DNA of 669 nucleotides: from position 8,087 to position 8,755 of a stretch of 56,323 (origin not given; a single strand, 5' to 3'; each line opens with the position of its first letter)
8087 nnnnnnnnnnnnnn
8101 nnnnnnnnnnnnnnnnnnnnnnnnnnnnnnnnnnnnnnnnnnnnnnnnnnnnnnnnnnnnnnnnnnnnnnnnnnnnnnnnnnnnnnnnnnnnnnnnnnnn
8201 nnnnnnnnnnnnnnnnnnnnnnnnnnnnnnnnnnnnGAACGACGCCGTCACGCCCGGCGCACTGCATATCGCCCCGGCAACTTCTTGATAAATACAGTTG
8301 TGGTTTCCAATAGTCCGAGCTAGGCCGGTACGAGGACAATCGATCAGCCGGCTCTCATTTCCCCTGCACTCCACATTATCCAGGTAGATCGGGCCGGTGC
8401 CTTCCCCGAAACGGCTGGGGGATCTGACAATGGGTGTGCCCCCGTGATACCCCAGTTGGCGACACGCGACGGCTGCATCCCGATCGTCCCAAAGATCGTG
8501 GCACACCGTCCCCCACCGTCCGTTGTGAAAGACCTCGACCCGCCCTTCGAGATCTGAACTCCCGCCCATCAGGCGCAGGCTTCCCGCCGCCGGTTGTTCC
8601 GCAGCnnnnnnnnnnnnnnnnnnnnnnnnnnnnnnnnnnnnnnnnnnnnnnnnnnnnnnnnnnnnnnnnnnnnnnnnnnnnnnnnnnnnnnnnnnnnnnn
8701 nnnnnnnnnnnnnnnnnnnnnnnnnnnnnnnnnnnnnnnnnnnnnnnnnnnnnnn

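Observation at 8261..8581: Metazoan-type SRCR domain on a bacterial autotransporter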

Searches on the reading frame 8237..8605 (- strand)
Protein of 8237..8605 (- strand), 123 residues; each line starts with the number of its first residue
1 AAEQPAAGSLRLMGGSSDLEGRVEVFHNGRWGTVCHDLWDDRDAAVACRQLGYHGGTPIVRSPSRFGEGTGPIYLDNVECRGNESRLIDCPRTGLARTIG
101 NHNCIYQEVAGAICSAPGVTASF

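Call 8: search_solved_structures(query=window:8237-8605:-, show_alignments=3)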
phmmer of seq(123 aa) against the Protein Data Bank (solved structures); distinct sequences matched with E-value up to 0.001: 28.
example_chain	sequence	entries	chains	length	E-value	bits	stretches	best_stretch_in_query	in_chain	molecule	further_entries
9nb8_A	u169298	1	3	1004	2.2e-152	503.5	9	7-115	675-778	Scavenger receptor cysteine-rich type 1 protein M130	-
8xmk_D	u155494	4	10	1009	2.3e-152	503.4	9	7-115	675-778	Scavenger receptor cysteine-rich type 1 protein M130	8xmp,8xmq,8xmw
9nb5_A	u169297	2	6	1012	2.4e-152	503.4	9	7-115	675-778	Scavenger receptor cysteine-rich type 1 protein M130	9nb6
9fmu_D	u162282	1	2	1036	3.5e-152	502.8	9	7-115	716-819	Scavenger receptor cysteine-rich type 1 protein M130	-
9fhb_D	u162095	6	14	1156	1.1e-151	501.3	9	7-115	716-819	Scavenger receptor cysteine-rich type 1 protein M130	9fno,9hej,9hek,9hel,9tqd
9h0m_E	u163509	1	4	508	3.2e-94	315.3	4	3-122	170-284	PIT54 protein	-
8h7j_A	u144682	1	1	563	2.8e-86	289.7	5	7-116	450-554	Scavenger receptor cysteine-rich type 1 protein M130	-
8r83_N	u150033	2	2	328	1.2e-52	180.8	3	9-115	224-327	CD5 antigen-like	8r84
8wyr_M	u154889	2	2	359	1.8e-52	180.2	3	9-115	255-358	Interleukin-2,CD5 antigen-like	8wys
5a2e_A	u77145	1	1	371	6.7e-36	126.7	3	9-116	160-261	T-CELL DIFFERENTIATION ANTIGEN CD6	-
6h8m_A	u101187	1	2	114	2e-33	118.6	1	9-115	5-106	Neurotrypsin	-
5ze3_A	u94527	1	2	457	2.2e-31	112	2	5-119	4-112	Lysyl oxidase homolog 2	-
8j8d_A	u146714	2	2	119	2.7e-28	102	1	7-117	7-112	Deleted in malignant brain tumors 1 protein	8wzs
8j8t_A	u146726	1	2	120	2.8e-28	102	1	7-117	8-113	Deleted in malignant brain tumors 1 protein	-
7bzz_A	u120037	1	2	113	1.4e-27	99.8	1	10-116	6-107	Scavenger receptor class A member 5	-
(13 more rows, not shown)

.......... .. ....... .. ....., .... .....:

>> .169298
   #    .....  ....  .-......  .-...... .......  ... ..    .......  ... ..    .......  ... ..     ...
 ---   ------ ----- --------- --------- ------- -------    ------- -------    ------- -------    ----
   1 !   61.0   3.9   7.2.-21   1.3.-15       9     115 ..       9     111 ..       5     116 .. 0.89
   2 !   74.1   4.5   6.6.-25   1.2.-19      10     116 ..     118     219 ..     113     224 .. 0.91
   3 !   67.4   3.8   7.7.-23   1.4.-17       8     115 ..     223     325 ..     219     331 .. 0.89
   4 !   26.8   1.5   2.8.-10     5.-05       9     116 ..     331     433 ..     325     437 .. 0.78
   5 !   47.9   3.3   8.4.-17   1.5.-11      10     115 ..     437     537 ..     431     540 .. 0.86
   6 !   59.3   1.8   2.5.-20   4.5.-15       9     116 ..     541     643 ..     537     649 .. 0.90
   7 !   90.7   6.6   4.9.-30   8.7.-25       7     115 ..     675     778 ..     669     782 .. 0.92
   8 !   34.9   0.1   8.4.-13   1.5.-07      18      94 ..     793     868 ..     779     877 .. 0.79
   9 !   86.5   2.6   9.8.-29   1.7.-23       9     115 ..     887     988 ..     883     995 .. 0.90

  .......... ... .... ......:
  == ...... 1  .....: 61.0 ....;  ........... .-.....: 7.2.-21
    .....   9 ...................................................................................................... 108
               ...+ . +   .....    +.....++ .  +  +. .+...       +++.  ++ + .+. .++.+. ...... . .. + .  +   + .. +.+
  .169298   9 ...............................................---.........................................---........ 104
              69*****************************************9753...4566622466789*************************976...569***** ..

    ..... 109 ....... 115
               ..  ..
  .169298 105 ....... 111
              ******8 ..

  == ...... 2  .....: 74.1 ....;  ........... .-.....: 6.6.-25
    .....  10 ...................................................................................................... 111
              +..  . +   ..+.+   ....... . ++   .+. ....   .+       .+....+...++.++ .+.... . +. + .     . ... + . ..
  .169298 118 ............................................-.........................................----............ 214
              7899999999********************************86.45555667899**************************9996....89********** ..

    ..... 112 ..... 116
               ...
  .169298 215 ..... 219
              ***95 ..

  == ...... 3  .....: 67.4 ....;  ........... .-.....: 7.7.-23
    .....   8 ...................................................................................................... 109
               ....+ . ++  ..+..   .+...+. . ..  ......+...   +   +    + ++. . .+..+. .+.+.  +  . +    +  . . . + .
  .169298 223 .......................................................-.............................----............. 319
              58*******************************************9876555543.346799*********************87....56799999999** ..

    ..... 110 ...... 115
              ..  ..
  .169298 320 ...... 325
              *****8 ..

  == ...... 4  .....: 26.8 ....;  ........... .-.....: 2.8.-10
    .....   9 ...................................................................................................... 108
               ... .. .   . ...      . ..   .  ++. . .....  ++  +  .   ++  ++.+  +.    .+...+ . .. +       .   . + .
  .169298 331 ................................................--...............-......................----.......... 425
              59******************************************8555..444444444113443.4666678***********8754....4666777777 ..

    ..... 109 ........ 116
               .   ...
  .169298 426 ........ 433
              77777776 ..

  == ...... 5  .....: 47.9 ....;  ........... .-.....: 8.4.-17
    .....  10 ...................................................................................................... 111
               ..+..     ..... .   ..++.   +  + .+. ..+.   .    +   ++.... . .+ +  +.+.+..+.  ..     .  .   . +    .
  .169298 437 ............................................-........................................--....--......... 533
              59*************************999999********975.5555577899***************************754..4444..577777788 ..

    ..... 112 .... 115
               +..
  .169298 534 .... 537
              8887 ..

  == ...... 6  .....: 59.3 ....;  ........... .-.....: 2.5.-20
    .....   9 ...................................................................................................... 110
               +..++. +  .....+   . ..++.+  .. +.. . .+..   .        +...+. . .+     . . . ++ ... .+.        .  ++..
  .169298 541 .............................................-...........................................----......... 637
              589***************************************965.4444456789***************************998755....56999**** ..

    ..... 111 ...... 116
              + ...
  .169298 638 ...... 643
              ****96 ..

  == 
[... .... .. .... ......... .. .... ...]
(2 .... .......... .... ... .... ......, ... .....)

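Call 21: find_homologous_proteins(query=window:8252-8590:-, max_evalue=1e-10)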
Query seq(113 aa) (113 aa): 1526 proteins with E <= 1e-10 among 2324 candidates; the best 120 are listed.
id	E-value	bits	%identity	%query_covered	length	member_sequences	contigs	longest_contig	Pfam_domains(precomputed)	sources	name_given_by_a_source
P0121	1.9e-40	156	47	96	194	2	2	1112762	PF00530.24,PF15494.12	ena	-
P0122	5.4e-38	148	48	85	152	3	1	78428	PF00530.24,PF15494.12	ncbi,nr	ncbi:NETR protein, partial [Syrrhaptes paradoxus]|nr:NETR protein [Syrrhaptes paradoxus]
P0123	7.8e-38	147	51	95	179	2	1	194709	PF00530.24,PF15494.12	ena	-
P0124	1.2e-37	147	47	96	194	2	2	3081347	PF00530.24,PF15494.12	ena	-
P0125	2.5e-37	146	50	95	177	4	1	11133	PF00530.24,PF15494.12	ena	-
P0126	2.6e-37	146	54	84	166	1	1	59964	PF00530.24,PF15494.12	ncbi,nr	ncbi:DMBT1 protein, partial [Crypturellus soui]|nr:DMBT1 protein [Crypturellus soui]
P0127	4.5e-37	145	52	97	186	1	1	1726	PF00530.24,PF15494.12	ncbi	-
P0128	5.6e-37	145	52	81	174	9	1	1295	PF00530.24,PF15494.12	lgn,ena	-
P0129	2.2e-36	143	45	94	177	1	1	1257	PF00530.24,PF15494.12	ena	-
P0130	4.7e-36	142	42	96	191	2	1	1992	PF00530.24,PF15494.12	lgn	-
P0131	6.3e-36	141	96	59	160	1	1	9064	PF00530.24,PF15494.12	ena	-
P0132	1.4e-35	140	47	97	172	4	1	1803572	PF00530.24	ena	-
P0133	2.0e-35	140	49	99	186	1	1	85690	PF00530.24,PF15494.12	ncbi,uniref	ncbi:neurotrypsin-like, partial [Saccostrea cucullata]|uniref:neurotrypsin-like n=1 Tax=Saccostrea c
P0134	4.2e-35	139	50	98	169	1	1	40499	PF00530.24,PF15494.12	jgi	-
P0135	5.4e-35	138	47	99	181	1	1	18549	PF00530.24,PF15494.12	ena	-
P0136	6.0e-35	138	53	84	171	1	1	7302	PF00530.24,PF15494.12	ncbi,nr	ncbi:DMBT1 protein, partial [Crypturellus undulatus]|nr:DMBT1 protein [Crypturellus undulatus]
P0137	4.7e-34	135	45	96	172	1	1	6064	PF00530.24,PF15494.12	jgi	-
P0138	8.0e-34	135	50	87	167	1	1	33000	PF00530.24,PF15494.12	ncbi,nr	ncbi:DMBT1 protein, partial [Alectura lathami]|nr:DMBT1 protein [Alectura lathami]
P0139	3.7e-33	132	52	72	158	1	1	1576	PF00530.24,PF15494.12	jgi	-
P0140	8.1e-33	131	53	82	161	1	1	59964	PF00530.24,PF15494.12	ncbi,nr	ncbi:DMBT1 protein, partial [Crypturellus soui]|nr:DMBT1 protein [Crypturellus soui]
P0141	1.6e-32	130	47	96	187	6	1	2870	PF00530.24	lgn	-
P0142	8.5e-32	128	44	81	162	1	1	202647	PF00530.24,PF15494.12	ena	-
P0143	9.2e-32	128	49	81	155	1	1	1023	PF00530.24,PF15494.12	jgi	-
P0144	1.7e-31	127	54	95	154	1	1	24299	PF00530.24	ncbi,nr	ncbi:DMBT1 protein, partial [Tricholaema leucomelas]|nr:DMBT1 protein [Tricholaema leucomelas]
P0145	1.8e-31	127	53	84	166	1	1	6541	PF00530.24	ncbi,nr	ncbi:DMBT1 protein, partial [Anhinga anhinga]|nr:DMBT1 protein [Anhinga anhinga]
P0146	2.5e-31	126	52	82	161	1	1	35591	PF00530.24,PF15494.12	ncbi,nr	ncbi:DMBT1 protein, partial [Crypturellus undulatus]|nr:DMBT1 protein [Crypturellus undulatus]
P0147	3.6e-31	126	48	96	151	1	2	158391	PF00530.24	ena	-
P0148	3.7e-31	126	57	97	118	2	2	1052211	PF00530.24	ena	-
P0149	5.9e-31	125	57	95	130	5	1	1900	PF00530.24,PF15494.12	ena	-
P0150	1.0e-30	124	48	84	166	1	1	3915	PF00530.24,PF15494.12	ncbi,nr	ncbi:DMBT1 protein, partial [Psilopogon haemacephalus]|nr:DMBT1 protein [Psilopogon haemacephalus]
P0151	1.1e-30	124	57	99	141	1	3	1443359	PF00530.24,PF15494.12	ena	-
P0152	1.3e-30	124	51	95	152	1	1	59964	PF00530.24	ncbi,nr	ncbi:C163A protein, partial [Crypturellus soui]|nr:C163A protein [Crypturellus soui]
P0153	2.4e-30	123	54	94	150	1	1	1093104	PF00530.24,PF15494.12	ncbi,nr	ncbi:NETR protein, partial [Sitta europaea]|nr:NETR protein [Sitta europaea]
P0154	2.8e-30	123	55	93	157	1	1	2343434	PF00530.24,PF15494.12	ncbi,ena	-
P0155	3.3e-30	123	55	98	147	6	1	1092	PF00530.24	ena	-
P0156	4.7e-30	122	43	87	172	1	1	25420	PF00530.24,PF15494.12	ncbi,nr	ncbi:LOX3B oxidase, partial [Hirundo rustica]|nr:LOX3B oxidase [Hirundo rustica]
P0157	5.1e-30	122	58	96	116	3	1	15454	PF00530.24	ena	-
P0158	5.2e-30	122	46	84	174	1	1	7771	PF00530.24,PF15494.12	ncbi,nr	ncbi:DMBT1 protein, partial [Haliaeetus albicilla]|nr:DMBT1 protein [Haliaeetus albicilla]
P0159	6.1e-30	122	44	77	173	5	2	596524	PF00530.24,PF15494.12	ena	-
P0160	7.0e-30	122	55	98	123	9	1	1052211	PF00530.24,PF15494.12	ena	-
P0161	7.4e-30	122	49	98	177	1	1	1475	PF00530.24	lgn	-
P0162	8.7e-30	121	57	96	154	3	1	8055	PF00530.24,PF15494.12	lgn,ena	-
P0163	1.0e-29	121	47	84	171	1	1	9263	PF00530.24,PF15494.12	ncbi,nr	ncbi:DMBT1 protein, partial [Halcyon senegalensis]|nr:DMBT1 protein [Halcyon senegalensis]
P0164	1.1e-29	121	48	93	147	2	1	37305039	PF00530.24,PF15494.12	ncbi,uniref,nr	ncbi:neurotrypsin-like [Strongylocentrotus purpuratus]|uniref:SRCR domain-containing protein n=1 Tax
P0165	2.5e-29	120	57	95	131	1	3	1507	PF00530.24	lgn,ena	-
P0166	2.8e-29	120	49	85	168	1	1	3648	PF00530.24,PF15494.12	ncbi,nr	ncbi:DMBT1 protein, partial [Atlantisia rogersi]|nr:DMBT1 protein [Atlantisia rogersi]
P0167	3.2e-29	120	56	98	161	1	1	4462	PF00530.24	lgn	-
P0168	4.8e-29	119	50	85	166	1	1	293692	PF00530.24,PF15494.12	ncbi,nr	ncbi:DMBT1 protein, partial [Balaeniceps rex]|nr:DMBT1 protein [Balaeniceps rex]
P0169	5.3e-29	119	52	95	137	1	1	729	PF00530.24,PF15494.12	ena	-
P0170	8.9e-29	118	52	95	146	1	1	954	PF00530.24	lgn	-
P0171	1.3e-28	118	50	95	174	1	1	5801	PF00530.24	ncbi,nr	ncbi:DMBT1 protein, partial [Lophotis ruficrista]|nr:DMBT1 protein [Lophotis ruficrista]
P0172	1.3e-28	118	47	82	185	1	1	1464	PF00530.24,PF15494.12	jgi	jgi:deleted-in-malignant-brain-tumors protein 1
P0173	1.5e-28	117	52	95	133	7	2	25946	PF00530.24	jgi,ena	-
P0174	1.5e-28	117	46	95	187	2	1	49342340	PF00530.24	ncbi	ncbi:hypothetical protein PO909_028821, partial [Leuciscus waleckii]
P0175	2.0e-28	117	54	97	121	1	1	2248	PF00530.24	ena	-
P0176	2.1e-28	117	55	95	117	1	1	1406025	PF00530.24,PF15494.12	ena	-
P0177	2.3e-28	117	59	88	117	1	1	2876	PF00530.24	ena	-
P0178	3.2e-28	116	54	95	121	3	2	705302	PF00530.24,PF15494.12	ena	-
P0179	3.2e-28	116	54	96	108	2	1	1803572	PF00530.24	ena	-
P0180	3.3e-28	116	54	98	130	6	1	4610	PF00530.24,PF15494.12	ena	-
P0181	3.8e-28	116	45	97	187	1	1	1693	PF00530.24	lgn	-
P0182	3.8e-28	116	51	85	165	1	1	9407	PF00530.24,PF15494.12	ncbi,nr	ncbi:DMBT1 protein, partial [Anseranas semipalmata]|nr:DMBT1 protein [Anseranas semipalmata]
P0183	4.2e-28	116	52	98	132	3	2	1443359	PF00530.24,PF15494.12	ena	-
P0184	4.2e-28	116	55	94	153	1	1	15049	PF00530.24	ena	-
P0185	4.5e-28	116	59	88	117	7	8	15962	PF00530.24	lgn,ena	-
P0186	4.8e-28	116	48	85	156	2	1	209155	PF00530.24,PF15494.12,PF09272.16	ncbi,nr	ncbi:LOXL4 oxidase, partial [Leiothrix lutea]|nr:LOXL4 oxidase [Leiothrix lutea]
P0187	5.5e-28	116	54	97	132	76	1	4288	PF00530.24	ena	-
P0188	6.6e-28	115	49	95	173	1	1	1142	PF00530.24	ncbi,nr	ncbi:DMBT1 protein, partial [Todus mexicanus]|nr:DMBT1 protein [Todus mexicanus]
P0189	6.7e-28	115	53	96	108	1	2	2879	PF00530.24,PF15494.12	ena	-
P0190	7.3e-28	115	48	85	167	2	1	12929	PF00530.24,PF15494.12,PF09272.16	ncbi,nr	ncbi:LOXL4 oxidase, partial [Emberiza fucata]|nr:LOXL4 oxidase [Emberiza fucata]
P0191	8.7e-28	115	52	98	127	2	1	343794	PF00530.24,PF15494.12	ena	-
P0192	1.0e-27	115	53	96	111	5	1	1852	PF00530.24,PF15494.12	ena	-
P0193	1.1e-27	115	53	99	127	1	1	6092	PF00530.24,PF15494.12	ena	-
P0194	1.7e-27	114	40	78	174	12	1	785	PF00530.24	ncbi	ncbi:scavenger receptor cysteine-rich type 1 protein M130-like isoform X1, partial [Silurus asotus]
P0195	1.7e-27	114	48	99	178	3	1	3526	PF00530.24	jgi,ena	-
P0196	1.9e-27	114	54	95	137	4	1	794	PF00530.24,PF15494.12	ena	-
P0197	2.0e-27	114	46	94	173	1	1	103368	PF00530.24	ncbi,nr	ncbi:C163A protein, partial [Upupa epops]|nr:C163A protein [Upupa epops]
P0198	2.3e-27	114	52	98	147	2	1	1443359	PF00530.24,PF15494.12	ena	-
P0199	2.7e-27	113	44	95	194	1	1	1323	PF00530.24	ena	-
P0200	3.1e-27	113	51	96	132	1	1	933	PF00530.24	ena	-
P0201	4.4e-27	113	45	96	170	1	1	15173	PF00530.24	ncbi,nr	ncbi:DMBT1 protein, partial [Eulacestoma nigropectus]|nr:DMBT1 protein [Eulacestoma nigropectus]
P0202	4.9e-27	113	48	72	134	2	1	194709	PF00530.24,PF15494.12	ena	-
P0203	5.0e-27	113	54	95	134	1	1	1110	PF00530.24,PF15494.12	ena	-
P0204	5.1e-27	113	52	99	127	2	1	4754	PF00530.24,PF15494.12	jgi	-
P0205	5.2e-27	112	56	94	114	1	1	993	PF00530.24,PF15494.12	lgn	-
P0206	5.5e-27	112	55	96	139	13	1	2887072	PF00530.24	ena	-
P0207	6.5e-27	112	53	96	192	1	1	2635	PF00530.24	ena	-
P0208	6.7e-27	112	52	98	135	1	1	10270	PF00530.24,PF15494.12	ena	-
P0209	7.9e-27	112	51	98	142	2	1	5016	PF00530.24,PF15494.12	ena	-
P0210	7.9e-27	112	39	83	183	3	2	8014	PF00530.24,PF15494.12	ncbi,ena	-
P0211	8.3e-27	112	56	96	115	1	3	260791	PF00530.24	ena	-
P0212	8.4e-27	112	53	96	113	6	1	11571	PF00530.24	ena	-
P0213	8.5e-27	112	53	97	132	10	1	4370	PF00530.24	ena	-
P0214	8.7e-27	112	47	96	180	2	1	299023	PF00530.24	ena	-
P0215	9.9e-27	112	52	98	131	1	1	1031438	PF00530.24,PF15494.12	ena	-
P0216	1.0e-26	112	53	95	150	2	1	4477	PF00530.24,PF15494.12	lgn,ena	-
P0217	1.4e-26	111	48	72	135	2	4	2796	PF00530.24,PF15494.12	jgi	jgi:hypothetical protein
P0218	1.7e-26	111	55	94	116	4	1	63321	PF00530.24,PF15494.12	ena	-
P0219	2.1e-26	111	55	96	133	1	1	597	PF00530.24,PF15494.12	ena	-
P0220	2.2e-26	110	53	96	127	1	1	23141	PF00530.24,PF15494.12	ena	-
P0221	2.4e-26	110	52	95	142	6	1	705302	PF00530.24,PF15494.12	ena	-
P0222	2.5e-26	110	52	96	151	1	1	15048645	PF00530.24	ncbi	ncbi:deleted in malignant brain tumors 1, partial [Chelydra serpentina]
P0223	2.6e-26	110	53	96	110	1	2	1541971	PF00530.24,PF15494.12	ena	-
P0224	2.6e-26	110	53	95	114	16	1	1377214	PF00530.24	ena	-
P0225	2.8e-26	110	52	95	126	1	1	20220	PF00530.24,PF15494.12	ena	-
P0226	3.2e-26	110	52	96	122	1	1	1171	PF00530.24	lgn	-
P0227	3.3e-26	110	45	91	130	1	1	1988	PF00530.24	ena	-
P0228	3.3e-26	110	54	95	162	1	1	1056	PF00530.24,PF15494.12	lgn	-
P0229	3.9e-26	110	53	100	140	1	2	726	PF00530.24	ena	-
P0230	4.3e-26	110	54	92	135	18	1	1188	PF00530.24,PF15494.12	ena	-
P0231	4.6e-26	109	50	95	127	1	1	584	PF00530.24,PF15494.12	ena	-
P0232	4.9e-26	109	52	97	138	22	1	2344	PF00530.24,PF15494.12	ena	-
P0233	5.0e-26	109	56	94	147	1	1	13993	PF00530.24,PF15494.12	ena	-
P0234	5.0e-26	109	52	96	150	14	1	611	PF00530.24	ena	-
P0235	5.3e-26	109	52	96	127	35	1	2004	PF00530.24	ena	-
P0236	5.4e-26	109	51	93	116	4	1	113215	PF00530.24,PF15494.12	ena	-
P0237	5.5e-26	109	53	96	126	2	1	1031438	PF00530.24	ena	-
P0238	5.9e-26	109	51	93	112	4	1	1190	PF00530.24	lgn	-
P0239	6.0e-26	109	40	97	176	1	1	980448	PF00530.24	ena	-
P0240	6.0e-26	109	52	97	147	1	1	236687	PF00530.24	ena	-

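Call 22: find_encoding_contigs(protein=P0148, flank=6000, max_places=2)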
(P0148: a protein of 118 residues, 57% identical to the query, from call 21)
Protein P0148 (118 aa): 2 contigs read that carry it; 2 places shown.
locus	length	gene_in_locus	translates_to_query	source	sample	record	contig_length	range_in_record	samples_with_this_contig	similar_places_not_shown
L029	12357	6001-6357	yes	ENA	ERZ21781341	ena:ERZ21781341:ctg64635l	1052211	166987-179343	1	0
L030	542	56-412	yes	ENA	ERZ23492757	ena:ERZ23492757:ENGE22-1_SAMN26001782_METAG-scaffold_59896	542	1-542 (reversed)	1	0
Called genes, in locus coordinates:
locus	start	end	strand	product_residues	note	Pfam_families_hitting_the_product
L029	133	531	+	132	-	PF00530:SRCR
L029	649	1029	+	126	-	PF00530:SRCR, PF15494:SRCR_2 (weak)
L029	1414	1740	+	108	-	PF00530:SRCR, PF15494:SRCR_2 (weak)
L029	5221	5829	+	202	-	PF00530:SRCR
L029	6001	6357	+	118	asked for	PF00530:SRCR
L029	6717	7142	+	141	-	PF00530:SRCR, PF15494:SRCR_2 (faint)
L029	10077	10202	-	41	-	-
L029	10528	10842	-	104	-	-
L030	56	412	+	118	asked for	PF00530:SRCR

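Call 23: find_encoding_contigs(protein=P0151, flank=6000, max_places=2)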
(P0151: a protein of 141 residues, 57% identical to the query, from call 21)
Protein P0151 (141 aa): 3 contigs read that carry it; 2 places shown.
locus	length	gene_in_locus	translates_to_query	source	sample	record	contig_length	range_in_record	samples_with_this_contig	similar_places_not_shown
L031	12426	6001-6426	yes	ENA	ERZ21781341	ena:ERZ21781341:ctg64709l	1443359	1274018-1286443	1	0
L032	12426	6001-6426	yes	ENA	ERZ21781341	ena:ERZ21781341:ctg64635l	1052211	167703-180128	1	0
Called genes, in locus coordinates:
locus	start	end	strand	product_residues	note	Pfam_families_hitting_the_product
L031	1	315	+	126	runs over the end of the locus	PF00530:SRCR, PF15494:SRCR_2 (weak)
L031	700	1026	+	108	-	PF00530:SRCR, PF15494:SRCR_2 (weak)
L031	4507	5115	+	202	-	PF00530:SRCR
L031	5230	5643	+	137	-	PF00530:SRCR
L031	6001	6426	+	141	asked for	PF00530:SRCR, PF15494:SRCR_2 (faint)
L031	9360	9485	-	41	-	-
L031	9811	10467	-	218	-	-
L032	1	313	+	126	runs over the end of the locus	PF00530:SRCR, PF15494:SRCR_2 (weak)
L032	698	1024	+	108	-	PF00530:SRCR, PF15494:SRCR_2 (weak)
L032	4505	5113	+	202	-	PF00530:SRCR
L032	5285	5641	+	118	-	PF00530:SRCR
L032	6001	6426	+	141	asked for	PF00530:SRCR, PF15494:SRCR_2 (faint)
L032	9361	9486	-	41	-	-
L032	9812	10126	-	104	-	-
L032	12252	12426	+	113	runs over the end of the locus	PF00530:SRCR, PF15494:SRCR_2 (weak)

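Call 76: find_encoding_contigs(protein=P0206, flank=5000, max_places=2)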
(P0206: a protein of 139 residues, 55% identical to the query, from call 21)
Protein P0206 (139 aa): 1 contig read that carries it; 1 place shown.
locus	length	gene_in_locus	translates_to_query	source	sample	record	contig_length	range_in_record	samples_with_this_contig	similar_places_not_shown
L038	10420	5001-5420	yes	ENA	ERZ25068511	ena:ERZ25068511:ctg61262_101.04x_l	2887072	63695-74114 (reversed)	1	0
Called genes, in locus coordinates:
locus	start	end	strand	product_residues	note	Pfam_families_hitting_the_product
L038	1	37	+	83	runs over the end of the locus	-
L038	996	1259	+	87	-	-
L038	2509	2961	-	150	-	-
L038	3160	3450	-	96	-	-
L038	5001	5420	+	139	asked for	PF00530:SRCR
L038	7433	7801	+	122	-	PF00530:SRCR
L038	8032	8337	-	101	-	-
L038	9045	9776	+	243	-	PF00530:SRCR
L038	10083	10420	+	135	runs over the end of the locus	PF08797:HIRAN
